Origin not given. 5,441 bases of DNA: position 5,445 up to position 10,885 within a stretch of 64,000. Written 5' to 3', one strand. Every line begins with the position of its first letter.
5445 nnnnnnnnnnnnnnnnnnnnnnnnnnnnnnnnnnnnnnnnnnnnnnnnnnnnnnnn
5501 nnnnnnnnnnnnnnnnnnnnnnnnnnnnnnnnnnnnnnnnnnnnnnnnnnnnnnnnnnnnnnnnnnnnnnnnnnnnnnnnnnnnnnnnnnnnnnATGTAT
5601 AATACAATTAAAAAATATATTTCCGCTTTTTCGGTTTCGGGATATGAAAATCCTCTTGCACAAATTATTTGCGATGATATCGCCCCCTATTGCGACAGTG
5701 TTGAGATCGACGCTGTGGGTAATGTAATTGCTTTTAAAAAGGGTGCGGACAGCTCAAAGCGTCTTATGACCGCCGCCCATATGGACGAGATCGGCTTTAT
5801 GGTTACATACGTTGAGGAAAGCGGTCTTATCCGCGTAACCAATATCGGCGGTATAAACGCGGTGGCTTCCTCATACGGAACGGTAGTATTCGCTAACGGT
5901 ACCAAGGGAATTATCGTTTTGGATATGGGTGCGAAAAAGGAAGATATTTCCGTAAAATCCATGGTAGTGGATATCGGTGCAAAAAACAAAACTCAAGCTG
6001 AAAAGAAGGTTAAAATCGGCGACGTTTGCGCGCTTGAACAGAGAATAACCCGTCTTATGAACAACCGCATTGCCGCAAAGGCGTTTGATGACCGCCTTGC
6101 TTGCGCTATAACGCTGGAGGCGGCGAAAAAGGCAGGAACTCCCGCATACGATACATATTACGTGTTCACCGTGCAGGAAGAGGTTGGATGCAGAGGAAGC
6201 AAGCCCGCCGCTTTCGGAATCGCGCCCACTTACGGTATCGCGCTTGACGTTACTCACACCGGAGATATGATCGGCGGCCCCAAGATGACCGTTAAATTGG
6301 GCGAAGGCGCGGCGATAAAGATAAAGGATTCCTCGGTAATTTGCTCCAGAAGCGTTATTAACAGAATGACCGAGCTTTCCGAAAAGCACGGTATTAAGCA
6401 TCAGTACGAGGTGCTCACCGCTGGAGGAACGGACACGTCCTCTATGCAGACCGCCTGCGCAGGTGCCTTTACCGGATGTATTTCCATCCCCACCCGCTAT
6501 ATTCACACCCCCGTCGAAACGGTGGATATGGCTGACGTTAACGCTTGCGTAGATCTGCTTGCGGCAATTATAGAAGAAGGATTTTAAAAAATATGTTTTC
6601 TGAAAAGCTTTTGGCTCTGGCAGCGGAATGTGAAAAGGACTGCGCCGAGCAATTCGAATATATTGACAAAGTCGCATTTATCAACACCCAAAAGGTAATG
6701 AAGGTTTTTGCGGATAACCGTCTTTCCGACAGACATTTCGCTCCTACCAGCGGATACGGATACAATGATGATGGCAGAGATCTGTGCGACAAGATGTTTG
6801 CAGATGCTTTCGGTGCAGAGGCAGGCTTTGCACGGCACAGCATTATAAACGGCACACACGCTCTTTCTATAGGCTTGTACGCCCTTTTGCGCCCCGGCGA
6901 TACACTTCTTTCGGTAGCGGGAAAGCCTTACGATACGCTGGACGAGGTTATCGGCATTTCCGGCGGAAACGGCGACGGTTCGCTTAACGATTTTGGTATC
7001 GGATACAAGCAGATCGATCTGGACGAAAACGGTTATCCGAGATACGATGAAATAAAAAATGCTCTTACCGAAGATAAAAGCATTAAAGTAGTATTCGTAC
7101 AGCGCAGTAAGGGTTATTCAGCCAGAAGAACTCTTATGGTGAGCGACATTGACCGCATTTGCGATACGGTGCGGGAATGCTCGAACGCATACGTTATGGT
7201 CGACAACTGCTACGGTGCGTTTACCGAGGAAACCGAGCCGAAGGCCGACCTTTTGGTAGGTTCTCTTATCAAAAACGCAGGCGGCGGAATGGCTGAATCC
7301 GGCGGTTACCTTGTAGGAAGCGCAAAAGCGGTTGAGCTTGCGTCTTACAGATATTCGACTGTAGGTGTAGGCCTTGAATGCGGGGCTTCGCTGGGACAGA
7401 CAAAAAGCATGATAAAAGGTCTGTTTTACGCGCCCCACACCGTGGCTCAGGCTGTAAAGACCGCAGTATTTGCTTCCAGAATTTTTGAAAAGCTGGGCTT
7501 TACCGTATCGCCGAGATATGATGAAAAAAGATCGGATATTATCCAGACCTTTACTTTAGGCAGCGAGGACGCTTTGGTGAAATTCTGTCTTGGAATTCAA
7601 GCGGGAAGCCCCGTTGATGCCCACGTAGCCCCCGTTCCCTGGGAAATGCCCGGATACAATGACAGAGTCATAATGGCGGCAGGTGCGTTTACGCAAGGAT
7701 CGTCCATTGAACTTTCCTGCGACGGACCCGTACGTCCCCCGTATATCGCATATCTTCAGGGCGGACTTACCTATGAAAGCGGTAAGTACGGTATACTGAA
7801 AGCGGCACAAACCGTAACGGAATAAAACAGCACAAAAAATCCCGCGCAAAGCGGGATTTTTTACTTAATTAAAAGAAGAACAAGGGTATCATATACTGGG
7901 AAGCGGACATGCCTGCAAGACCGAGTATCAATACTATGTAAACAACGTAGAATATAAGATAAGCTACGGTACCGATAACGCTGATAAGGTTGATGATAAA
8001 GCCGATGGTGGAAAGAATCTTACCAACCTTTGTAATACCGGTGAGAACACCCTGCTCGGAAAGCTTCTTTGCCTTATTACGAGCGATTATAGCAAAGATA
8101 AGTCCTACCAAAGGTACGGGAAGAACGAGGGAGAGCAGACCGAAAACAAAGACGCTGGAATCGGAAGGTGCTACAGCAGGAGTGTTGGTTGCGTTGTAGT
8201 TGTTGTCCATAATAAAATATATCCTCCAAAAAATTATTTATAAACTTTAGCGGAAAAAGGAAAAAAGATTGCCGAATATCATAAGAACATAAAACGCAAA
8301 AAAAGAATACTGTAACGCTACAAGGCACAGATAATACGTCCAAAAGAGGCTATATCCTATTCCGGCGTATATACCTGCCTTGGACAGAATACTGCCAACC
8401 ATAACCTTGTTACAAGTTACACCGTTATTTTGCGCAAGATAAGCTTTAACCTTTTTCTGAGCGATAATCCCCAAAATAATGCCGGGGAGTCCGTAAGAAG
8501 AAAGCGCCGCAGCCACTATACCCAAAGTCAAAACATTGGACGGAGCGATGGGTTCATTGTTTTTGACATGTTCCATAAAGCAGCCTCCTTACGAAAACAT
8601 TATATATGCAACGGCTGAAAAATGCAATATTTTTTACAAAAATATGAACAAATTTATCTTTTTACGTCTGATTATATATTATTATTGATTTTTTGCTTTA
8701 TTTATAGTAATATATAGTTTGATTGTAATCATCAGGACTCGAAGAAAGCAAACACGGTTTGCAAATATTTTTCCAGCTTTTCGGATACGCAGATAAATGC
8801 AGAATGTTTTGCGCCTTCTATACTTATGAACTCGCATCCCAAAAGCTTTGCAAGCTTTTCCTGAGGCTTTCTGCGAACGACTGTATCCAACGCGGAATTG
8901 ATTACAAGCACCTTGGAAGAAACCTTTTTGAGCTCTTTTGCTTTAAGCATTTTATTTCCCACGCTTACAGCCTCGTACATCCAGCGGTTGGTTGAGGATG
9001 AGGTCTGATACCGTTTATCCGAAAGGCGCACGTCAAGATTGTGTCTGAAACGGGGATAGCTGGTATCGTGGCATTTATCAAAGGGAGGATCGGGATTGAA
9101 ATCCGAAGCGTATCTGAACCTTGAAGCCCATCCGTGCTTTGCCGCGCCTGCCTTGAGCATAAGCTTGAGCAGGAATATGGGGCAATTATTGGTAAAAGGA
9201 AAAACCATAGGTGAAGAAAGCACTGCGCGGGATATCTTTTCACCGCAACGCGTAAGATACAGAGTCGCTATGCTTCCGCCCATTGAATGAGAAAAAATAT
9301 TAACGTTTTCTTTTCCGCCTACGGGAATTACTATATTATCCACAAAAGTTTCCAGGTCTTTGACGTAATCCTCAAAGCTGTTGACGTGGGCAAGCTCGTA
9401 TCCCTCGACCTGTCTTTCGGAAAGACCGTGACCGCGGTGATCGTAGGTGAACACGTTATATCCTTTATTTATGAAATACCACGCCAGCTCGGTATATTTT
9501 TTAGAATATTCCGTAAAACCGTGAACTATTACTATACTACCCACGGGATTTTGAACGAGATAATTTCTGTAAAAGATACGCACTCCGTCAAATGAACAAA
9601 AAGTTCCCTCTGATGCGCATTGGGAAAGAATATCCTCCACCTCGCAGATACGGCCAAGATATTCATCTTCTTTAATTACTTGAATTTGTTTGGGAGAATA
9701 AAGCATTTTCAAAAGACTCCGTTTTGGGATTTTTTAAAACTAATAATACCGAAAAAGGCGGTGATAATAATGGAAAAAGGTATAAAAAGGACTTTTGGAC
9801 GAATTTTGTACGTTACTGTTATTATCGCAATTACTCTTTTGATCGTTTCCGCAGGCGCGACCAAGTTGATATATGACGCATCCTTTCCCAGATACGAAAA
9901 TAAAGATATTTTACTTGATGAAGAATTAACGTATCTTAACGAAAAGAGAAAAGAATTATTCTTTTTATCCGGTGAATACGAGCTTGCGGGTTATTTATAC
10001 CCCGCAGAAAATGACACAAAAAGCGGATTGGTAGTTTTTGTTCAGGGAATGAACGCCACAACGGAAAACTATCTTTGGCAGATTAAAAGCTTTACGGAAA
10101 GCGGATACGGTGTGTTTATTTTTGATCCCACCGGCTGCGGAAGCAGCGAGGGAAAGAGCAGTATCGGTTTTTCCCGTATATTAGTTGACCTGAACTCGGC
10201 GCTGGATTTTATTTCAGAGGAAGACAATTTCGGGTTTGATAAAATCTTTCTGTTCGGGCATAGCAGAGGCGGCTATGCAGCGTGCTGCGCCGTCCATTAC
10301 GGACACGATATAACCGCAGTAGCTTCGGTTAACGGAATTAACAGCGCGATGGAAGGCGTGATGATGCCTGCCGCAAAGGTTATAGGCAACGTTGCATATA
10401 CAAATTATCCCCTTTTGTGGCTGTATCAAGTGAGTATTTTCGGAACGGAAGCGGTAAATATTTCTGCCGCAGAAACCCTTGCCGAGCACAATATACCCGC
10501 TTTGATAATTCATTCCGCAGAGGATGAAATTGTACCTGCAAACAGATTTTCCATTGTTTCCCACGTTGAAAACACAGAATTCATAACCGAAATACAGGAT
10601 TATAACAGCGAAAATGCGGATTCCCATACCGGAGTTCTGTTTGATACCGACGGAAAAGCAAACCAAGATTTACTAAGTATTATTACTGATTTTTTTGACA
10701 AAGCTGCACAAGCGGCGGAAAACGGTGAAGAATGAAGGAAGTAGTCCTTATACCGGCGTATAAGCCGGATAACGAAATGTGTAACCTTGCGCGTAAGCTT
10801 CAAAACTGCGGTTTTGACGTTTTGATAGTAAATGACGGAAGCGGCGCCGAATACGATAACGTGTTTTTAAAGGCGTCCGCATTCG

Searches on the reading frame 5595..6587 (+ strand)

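Call 23: search_protein_families(library=pfam, proteins=[window:5595-6587:+], max_evalue=0.0001)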
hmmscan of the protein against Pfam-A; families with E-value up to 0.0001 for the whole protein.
window:5595-6587:+ (330 aa): 2 families
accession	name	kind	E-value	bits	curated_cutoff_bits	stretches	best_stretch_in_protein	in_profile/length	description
PF05343.19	Peptidase_M42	-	1.1e-80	271.3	23.2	1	42-321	1-292/292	M42 glutamyl aminopeptidase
PF01546.33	Peptidase_M20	-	2.8e-09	37.6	24.6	1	168-327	38-205/206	Peptidase family M20/M25/M40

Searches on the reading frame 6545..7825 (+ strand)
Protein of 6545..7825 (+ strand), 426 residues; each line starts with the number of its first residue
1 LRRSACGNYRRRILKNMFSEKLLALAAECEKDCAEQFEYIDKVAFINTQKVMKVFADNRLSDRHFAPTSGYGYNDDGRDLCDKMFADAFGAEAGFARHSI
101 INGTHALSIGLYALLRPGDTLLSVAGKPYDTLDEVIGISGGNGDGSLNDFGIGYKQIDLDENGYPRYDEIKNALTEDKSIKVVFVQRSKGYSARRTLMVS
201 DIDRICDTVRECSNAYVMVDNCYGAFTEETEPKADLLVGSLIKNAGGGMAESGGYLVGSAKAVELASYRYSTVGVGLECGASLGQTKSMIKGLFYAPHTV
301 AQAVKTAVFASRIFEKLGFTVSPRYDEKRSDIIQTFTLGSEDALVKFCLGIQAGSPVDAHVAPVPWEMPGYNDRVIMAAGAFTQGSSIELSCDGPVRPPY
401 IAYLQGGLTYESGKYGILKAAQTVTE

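Call 23: search_protein_families(library=pfam, proteins=[window:6545-7825:+], max_evalue=0.0001)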
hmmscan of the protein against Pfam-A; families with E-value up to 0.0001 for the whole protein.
window:6545-7825:+ (426 aa): 1 family
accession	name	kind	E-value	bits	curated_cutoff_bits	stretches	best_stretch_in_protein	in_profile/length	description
PF06838.17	Met_gamma_lyase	-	2.9e-157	523.8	24.2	1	25-424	4-404/405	Methionine gamma-lyase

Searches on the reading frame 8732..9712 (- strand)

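Call 23: search_protein_families(library=pfam, proteins=[window:8732-9712:-], max_evalue=0.0001)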
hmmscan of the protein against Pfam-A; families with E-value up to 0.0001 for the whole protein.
window:8732-9712:- (326 aa): 5 families
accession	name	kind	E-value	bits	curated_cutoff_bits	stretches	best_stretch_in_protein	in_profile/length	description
PF12146.15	Hydrolase_4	-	1.4e-41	142.8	27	1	55-305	2-234/239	Serine aminopeptidase, S33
PF00561.26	Abhydrolase_1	-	2.7e-24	86.6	25.8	1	60-307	3-242/245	alpha/beta hydrolase fold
PF12697.13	Abhydrolase_6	-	1.5e-16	62.2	26.3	1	60-306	1-207/217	Alpha/beta hydrolase family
PF01674.24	Lipase_2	-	3.3e-06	27.2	20.3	1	60-149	4-89/219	Lipase (class 2)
PF10230.15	LIDHydrolase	-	2e-05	24.9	27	1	65-170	13-120/262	Lipid-droplet associated hydrolase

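Call 54: search_protein_families(library=ncbifam, proteins=[window:8732-9712:-], max_evalue=0.001)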
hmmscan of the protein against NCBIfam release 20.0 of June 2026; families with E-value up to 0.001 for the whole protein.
window:8732-9712:- (326 aa): 16 families
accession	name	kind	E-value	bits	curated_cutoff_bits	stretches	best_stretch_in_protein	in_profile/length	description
NF008019.0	PRK10749.1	equivalog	8e-38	130.3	362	1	33-296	30-290/335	lysophospholipase L2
NF050089.1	i_nPHAscl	equivalog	1.4e-13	50.5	300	1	45-167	8-116/288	intracellular short-chain-length polyhydroxyalkanoate depolymerase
TIGR03695.1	menH_SHCHC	equivalog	4.4e-11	42.7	208.55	1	60-167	5-103/252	2-succinyl-6-hydroxy-2,4-cyclohexadiene-1-carboxylate synthase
NF045948.1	ProImpepThrmp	equivalog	1.3e-09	37.9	500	1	36-167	4-127/291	proline iminopeptidase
NF052543.1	PhlpBipLPA4030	equivalog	4.1e-09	36.1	450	1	40-177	53-186/312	phospholipase BipL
TIGR02427.1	protocat_pcaD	equivalog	2.6e-08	33.5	255.85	1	82-166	37-110/251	3-oxoadipate enol-lactonase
TIGR01250.1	pro_imino_pep_2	subfamily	3.6e-08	33.3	167.65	1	38-169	6-130/288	proline iminopeptidase-family hydrolase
NF051488.1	bifunc_PcaDC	exception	3e-07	29.9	390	1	83-166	37-109/375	bifunctional 3-oxoadipate enol-lactonase/4-carboxymuconolactone decarboxylase PcaDC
NF011457.0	PRK14875.1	equivalog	5.7e-07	28.8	307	1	31-168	107-231/372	acetoin dehydrogenase dihydrolipoyllysine-residue acetyltransferase subunit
TIGR01607.1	PST-A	paralog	1.2e-06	27.8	218.25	1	80-127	70-115/332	Plasmodium subtelomeric family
NF051487.1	bifunc_PcaCD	exception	2.6e-06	26.8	430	1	55-111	170-225/413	bifunctional 4-carboxymuconolactone decarboxylase/3-oxoadipate enol-lactonase PcaCD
NF004514.1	PRK05855.1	equivalog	4.8e-06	25.4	455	1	42-145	8-101/578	SDR family oxidoreductase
TIGR01738.1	bioH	equivalog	0.0001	22.1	206.95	0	257-318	180-242/245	pimeloyl-ACP methyl ester esterase BioH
NF052614.1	AB_fold_OlsI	equivalog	0.00016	21.3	385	0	74-179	38-133/272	ornithine lipid biosynthesis O-acyltransferase OlsI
TIGR03611.1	RutD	equivalog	0.00037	19.9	238.5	0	77-165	32-110/258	pyrimidine utilization protein D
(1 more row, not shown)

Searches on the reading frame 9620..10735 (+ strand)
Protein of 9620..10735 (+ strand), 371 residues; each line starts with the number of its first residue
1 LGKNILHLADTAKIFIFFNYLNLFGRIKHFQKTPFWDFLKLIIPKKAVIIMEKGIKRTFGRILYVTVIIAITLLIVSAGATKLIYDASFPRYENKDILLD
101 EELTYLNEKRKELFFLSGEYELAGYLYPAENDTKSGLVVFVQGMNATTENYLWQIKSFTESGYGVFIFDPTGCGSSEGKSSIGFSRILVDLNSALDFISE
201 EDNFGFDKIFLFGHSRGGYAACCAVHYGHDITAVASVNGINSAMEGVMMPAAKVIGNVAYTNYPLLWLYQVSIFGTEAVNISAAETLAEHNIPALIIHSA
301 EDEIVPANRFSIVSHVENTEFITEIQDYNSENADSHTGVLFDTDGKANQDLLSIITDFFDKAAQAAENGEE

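Call 23: search_protein_families(library=pfam, proteins=[window:9620-10735:+], max_evalue=0.0001)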
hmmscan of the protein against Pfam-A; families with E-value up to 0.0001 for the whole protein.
window:9620-10735:+ (371 aa): 4 families
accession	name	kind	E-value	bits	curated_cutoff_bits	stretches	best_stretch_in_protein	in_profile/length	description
PF12146.15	Hydrolase_4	-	9.2e-17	61.6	27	1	135-254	4-125/239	Serine aminopeptidase, S33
PF00561.26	Abhydrolase_1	-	8.1e-13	49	25.8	1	137-245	2-108/245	alpha/beta hydrolase fold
PF12697.13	Abhydrolase_6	-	4.6e-06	27.9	26.3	1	138-249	1-102/217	Alpha/beta hydrolase family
PF00326.27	Peptidase_S9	-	2e-05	24.6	22.6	1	153-320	5-174/213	Prolyl oligopeptidase family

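Call 54: search_protein_families(library=ncbifam, proteins=[window:9770-10735:+], max_evalue=0.001)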
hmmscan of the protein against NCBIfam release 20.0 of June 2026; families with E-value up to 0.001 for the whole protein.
window:9770-10735:+ (321 aa): 6 families
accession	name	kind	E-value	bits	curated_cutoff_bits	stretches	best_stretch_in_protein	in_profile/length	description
NF045948.1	ProImpepThrmp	equivalog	7.3e-10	38.8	500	1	80-192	21-131/291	proline iminopeptidase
NF047920.1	lactonase_UilS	equivalog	2.9e-09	37.1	400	1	70-186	9-127/285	UilS family quorum-quenching N-acyl-homoserine lactonase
TIGR03100.1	hydr1_PEP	hypoth_equivalog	6.5e-08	32.2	168.45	1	60-188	2-131/274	hydrolase 1, exosortase A system-associated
TIGR01250.1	pro_imino_pep_2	subfamily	1.1e-06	28.4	167.65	1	87-195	27-135/288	proline iminopeptidase-family hydrolase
TIGR03101.1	hydr2_PEP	hypoth_equivalog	2.3e-05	24.1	202.75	1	64-131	3-75/266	hydrolase 2, exosortase A system-associated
NF011457.0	PRK14875.1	equivalog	0.0001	21.4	307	0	82-193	129-232/372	acetoin dehydrogenase dihydrolipoyllysine-residue acetyltransferase subunit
